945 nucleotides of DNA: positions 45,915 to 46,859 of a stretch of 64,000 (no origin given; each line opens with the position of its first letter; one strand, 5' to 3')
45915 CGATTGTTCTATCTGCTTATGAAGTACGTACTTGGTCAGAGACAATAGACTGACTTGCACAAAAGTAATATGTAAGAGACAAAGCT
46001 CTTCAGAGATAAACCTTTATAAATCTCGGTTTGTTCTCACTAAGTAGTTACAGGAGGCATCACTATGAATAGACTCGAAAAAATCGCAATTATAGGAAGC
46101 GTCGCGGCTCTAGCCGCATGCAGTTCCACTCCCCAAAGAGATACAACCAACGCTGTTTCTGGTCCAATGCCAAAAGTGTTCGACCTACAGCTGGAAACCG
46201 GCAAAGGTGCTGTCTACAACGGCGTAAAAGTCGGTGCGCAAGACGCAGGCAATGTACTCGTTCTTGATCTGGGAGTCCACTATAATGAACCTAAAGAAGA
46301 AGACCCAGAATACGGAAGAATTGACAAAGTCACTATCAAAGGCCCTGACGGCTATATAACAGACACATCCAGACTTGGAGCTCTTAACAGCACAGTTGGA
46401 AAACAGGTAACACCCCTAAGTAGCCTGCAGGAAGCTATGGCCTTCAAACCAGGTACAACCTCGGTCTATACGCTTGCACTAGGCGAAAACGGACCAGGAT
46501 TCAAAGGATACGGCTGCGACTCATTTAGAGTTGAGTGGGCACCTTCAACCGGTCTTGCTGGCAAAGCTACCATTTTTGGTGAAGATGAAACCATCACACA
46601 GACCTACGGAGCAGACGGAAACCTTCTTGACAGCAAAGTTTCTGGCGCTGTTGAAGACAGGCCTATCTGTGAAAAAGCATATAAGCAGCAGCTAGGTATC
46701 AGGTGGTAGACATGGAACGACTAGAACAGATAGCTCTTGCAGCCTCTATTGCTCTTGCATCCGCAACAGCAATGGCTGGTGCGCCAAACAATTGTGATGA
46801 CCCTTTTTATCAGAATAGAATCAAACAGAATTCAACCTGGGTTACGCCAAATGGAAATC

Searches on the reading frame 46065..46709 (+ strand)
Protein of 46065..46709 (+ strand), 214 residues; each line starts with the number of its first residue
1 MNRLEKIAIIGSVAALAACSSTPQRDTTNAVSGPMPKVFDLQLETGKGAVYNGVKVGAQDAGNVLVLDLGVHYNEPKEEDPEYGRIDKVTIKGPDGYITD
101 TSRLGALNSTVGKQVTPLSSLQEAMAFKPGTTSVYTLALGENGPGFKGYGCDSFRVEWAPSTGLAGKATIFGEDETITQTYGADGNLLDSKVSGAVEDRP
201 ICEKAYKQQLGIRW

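Call 77: find_encoding_contigs(protein=window:46065-46709:+, flank=10000, max_places=1)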
Protein window:46065-46709:+ (214 aa): 3 contigs read that carry it; 1 place shown.
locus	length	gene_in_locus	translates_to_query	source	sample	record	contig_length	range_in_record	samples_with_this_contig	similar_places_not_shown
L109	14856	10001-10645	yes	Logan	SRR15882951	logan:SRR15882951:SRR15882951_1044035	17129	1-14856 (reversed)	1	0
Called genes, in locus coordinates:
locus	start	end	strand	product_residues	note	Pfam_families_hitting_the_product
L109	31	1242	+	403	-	PF13439:Glyco_transf_4, PF00534:Glycos_transf_1, PF13692:Glyco_trans_1_4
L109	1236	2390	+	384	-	PF08323:Glyco_transf_5 (faint), PF13439:Glyco_transf_4, PF13579:Glyco_trans_4_4, PF00534:Glycos_transf_1, PF13692:Glyco_trans_1_4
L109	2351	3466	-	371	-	PF13480:Acetyltransf_6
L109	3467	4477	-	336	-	PF01522:Polysacc_deac_1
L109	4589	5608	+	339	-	PF13439:Glyco_transf_4, PF13477:Glyco_trans_4_2, PF13579:Glyco_trans_4_4, PF00534:Glycos_transf_1, PF13692:Glyco_trans_1_4, PF13524:Glyco_trans_1_2, PF20706:GT4-conflict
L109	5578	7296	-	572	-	-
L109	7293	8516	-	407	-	PF01943:Polysacc_synt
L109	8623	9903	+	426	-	PF01229:Glyco_hydro_39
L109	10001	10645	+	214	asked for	-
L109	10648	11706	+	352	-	-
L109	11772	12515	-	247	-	PF00535:Glycos_transf_2, PF13641:Glyco_tranf_2_3 (weak)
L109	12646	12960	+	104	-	-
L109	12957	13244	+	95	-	-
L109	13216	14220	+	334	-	PF13480:Acetyltransf_6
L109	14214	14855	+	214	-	?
